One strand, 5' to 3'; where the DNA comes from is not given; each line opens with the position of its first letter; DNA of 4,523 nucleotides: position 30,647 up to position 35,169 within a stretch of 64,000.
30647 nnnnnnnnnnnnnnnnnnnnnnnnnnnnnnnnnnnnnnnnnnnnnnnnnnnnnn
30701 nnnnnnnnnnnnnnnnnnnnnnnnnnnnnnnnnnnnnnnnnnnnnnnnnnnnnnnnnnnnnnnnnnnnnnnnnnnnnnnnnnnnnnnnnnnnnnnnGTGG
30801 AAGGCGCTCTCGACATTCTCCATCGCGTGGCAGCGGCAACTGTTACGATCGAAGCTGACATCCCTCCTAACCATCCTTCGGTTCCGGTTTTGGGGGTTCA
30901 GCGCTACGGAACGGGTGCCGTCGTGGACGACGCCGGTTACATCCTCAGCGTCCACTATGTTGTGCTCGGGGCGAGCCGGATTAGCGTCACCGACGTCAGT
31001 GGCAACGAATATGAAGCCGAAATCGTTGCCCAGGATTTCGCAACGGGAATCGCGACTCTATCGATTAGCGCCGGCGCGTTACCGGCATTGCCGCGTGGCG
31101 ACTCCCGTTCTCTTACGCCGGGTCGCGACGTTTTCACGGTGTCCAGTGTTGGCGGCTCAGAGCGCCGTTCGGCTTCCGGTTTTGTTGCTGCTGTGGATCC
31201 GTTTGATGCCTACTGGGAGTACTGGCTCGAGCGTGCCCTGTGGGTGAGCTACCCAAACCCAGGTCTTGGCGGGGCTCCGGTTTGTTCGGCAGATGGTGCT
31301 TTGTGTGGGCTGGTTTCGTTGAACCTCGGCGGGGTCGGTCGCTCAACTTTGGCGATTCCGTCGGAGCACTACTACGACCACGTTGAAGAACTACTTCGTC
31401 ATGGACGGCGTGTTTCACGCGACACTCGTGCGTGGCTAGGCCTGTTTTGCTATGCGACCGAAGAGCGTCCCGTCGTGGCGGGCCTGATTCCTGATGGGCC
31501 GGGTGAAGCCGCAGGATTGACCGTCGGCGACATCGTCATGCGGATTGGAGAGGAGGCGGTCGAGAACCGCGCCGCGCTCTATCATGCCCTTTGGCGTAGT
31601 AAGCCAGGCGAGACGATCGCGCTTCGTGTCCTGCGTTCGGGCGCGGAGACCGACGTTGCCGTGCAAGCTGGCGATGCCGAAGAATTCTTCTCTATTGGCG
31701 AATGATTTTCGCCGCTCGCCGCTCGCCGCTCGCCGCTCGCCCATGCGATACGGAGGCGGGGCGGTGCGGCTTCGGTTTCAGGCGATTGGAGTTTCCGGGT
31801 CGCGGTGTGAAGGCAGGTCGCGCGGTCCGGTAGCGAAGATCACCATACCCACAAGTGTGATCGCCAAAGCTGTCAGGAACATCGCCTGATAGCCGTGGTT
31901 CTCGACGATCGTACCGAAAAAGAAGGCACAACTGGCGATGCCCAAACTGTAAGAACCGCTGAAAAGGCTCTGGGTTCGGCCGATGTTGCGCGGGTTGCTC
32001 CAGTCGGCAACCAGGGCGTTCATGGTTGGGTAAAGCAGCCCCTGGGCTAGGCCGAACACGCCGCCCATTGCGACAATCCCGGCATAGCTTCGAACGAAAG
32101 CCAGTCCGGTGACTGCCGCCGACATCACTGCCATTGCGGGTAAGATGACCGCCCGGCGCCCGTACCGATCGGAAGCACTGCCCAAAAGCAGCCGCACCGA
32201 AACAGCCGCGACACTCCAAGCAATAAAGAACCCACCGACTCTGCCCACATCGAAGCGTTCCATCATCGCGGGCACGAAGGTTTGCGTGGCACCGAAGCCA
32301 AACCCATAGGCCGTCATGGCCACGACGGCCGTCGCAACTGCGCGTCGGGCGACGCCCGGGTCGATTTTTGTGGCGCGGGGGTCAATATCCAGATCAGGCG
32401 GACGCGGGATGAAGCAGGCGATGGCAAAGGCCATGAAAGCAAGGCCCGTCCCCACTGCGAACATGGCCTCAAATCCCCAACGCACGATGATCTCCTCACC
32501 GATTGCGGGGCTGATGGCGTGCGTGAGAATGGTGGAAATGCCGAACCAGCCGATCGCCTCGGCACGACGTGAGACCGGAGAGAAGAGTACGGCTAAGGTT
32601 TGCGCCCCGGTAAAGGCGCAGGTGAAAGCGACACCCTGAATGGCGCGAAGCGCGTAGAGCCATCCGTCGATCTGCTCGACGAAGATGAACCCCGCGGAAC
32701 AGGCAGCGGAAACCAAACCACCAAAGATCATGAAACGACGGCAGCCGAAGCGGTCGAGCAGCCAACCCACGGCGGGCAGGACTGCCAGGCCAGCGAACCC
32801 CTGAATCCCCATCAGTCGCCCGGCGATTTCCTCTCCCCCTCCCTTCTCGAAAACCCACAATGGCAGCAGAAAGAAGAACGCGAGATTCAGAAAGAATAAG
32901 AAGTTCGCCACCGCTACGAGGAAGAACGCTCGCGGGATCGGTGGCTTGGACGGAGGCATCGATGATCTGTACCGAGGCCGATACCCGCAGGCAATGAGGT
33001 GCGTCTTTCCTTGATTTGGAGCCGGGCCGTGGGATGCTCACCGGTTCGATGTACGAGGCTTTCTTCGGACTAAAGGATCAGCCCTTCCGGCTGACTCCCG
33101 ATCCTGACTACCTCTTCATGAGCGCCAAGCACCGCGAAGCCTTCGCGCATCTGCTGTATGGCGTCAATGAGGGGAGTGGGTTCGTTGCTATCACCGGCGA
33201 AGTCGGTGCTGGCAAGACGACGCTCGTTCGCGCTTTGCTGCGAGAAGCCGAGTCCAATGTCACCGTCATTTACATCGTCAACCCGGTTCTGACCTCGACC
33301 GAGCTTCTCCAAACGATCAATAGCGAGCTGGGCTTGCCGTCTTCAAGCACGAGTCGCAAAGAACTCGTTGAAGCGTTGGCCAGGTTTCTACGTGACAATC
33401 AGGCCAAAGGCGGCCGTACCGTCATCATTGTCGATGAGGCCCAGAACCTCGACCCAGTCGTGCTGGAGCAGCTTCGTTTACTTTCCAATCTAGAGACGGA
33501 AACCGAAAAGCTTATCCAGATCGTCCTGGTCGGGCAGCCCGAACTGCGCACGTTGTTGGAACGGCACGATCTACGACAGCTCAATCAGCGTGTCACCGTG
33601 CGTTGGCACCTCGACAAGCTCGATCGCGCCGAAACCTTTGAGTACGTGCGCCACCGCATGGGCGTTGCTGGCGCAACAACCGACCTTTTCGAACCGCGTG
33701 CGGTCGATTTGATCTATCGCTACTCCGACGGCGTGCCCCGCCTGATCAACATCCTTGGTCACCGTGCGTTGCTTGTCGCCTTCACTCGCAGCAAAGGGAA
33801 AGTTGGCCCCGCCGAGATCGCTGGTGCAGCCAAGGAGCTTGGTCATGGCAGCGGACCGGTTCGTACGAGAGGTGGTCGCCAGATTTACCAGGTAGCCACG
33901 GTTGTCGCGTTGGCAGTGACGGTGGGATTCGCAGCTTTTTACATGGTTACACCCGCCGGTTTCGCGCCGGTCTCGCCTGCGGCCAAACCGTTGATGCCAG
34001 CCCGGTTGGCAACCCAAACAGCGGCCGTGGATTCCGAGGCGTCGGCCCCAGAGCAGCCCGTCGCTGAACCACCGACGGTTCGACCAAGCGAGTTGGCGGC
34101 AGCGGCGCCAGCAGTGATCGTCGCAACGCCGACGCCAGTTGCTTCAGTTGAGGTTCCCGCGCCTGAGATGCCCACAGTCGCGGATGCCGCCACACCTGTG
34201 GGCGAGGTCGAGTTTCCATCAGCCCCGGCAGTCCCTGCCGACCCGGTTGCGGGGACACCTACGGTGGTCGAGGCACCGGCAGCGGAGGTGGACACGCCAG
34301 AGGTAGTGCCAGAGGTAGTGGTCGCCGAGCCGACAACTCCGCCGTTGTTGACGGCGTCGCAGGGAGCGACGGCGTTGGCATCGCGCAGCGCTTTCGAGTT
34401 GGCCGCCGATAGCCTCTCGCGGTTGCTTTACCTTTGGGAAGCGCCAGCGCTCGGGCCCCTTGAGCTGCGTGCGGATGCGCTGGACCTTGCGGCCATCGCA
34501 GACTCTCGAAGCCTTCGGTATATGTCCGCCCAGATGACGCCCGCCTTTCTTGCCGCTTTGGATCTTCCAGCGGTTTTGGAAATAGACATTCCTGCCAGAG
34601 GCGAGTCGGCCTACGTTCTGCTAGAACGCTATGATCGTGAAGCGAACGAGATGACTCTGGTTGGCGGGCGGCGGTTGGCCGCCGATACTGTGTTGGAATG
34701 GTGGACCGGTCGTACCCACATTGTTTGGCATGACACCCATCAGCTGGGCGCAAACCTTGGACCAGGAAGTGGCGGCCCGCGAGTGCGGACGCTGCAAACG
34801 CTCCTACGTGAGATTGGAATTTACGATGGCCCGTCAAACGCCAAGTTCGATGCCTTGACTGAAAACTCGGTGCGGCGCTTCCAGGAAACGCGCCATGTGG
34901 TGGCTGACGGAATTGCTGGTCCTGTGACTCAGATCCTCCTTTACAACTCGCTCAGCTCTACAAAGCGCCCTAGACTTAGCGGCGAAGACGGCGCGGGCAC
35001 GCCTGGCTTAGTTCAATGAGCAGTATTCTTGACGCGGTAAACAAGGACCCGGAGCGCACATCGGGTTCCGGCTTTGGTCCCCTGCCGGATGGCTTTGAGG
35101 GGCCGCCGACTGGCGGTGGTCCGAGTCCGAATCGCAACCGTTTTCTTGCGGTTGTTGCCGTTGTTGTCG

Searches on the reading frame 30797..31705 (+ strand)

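Call 35: search_protein_families(library=pfam, proteins=[window:30797-31705:+], max_evalue=0.001)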
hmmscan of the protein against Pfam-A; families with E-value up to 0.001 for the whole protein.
window:30797-31705:+ (302 aa): 4 families
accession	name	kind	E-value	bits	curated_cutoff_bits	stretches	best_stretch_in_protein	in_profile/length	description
PF13365.12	Trypsin_2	-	1.3e-15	58.9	27.6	1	38-172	1-144/144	Trypsin-like peptidase domain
PF13180.12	PDZ_2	-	1.6e-10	41.5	27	1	220-289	9-78/80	PDZ domain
PF17820.7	PDZ_6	-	1.6e-05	25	27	1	226-280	1-54/54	PDZ domain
PF00595.29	PDZ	-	0.00015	22.5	23.2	1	223-278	25-80/81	PDZ domain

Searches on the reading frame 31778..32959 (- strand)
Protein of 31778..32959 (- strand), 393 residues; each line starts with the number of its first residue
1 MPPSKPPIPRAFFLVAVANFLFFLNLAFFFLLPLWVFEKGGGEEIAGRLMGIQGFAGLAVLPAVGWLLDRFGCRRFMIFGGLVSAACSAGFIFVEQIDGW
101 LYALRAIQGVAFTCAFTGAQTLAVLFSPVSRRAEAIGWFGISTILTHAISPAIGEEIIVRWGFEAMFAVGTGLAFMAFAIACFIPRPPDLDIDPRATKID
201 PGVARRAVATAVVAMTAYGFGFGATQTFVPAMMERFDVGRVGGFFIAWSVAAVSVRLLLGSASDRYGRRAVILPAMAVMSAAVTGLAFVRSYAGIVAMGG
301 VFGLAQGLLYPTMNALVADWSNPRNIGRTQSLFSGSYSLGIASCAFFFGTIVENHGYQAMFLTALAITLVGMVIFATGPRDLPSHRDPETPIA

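Call 35: search_protein_families(library=pfam, proteins=[window:31778-32959:-], max_evalue=0.001)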
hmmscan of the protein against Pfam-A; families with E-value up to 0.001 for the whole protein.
window:31778-32959:- (393 aa): 2 families
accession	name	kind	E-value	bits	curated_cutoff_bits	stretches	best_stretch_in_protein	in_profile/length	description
PF07690.21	MFS_1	-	3.9e-47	161.3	33.4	2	16-260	2-259/347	Major Facilitator Superfamily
PF00083.30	Sugar_tr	-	0.00081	18.8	22.3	0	64-186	66-193/452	Sugar (and other) transporter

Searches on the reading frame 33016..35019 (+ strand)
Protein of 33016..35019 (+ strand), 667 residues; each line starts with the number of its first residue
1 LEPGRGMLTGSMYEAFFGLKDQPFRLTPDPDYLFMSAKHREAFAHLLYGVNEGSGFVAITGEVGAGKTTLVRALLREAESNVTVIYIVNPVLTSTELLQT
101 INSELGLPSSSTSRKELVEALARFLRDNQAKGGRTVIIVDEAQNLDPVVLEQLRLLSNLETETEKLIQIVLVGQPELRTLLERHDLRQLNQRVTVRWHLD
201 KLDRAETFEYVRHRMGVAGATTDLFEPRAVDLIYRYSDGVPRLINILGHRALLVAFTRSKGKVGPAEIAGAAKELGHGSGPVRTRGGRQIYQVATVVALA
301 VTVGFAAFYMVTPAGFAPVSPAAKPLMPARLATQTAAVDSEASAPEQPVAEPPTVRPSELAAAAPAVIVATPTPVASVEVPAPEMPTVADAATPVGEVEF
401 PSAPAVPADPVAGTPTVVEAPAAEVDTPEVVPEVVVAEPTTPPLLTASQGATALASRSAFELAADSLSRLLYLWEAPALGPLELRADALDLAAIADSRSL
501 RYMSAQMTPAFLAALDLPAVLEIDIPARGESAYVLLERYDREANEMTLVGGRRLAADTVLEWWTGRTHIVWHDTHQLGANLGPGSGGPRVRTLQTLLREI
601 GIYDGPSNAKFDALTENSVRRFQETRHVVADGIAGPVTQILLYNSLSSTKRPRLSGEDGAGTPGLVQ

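Call 35: search_protein_families(library=pfam, proteins=[window:33016-35019:+], max_evalue=0.001)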
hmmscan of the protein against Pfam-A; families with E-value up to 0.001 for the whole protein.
window:33016-35019:+ (667 aa): 16 families
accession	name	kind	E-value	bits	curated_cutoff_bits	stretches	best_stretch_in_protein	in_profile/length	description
PF13401.12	AAA_22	-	1.6e-31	109.7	27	1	53-181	4-130/130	AAA domain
PF13191.12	AAA_16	-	1.1e-14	55.7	32.6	1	34-162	3-161/167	AAA ATPase domain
PF01471.23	PG_binding_1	-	1.1e-10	41.9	23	1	587-638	2-53/57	Putative peptidoglycan binding domain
PF13604.12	AAA_30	-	7.9e-08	32.7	27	1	51-176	15-126/191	AAA domain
PF13245.12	AAA_19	-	6.5e-07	30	25.1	1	55-173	12-124/134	AAA domain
PF07728.20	AAA_5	-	1.1e-05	25.9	22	1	59-173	4-107/139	AAA domain (dynein-related subfamily)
PF01637.24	ATPase_2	-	1.9e-05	25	33.2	1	55-244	21-222/225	ATPase domain predominantly from Archaea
PF09848.15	SLFN-g3_helicase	-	1.9e-05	24.6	24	1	57-145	4-91/354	Schlafen group 3, DNA/RNA helicase domain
PF00931.28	NB-ARC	-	3e-05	23.8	23.5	1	51-141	15-108/248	NB-ARC domain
PF20703.3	nSTAND1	-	4.7e-05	23.6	27.1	1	43-221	23-206/379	Novel STAND NTPase 1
PF02492.25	cobW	-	0.0001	22.4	20.7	1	57-92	3-38/180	CobW/HypB/UreG, nucleotide-binding domain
PF02367.23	TsaE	-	0.0002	21.8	26.6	1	38-80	5-47/128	Threonylcarbamoyl adenosine biosynthesis protein TsaE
PF00004.35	AAA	-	0.00021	22.2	21.2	1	59-149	3-73/131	ATPase family associated with various cellular activities (AAA)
PF20720.3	nSTAND3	-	0.00034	20.8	27.2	1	53-89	16-52/155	Novel STAND NTPase 3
PF13671.12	AAA_33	-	0.00052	20.8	27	0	60-202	5-133/143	AAA domain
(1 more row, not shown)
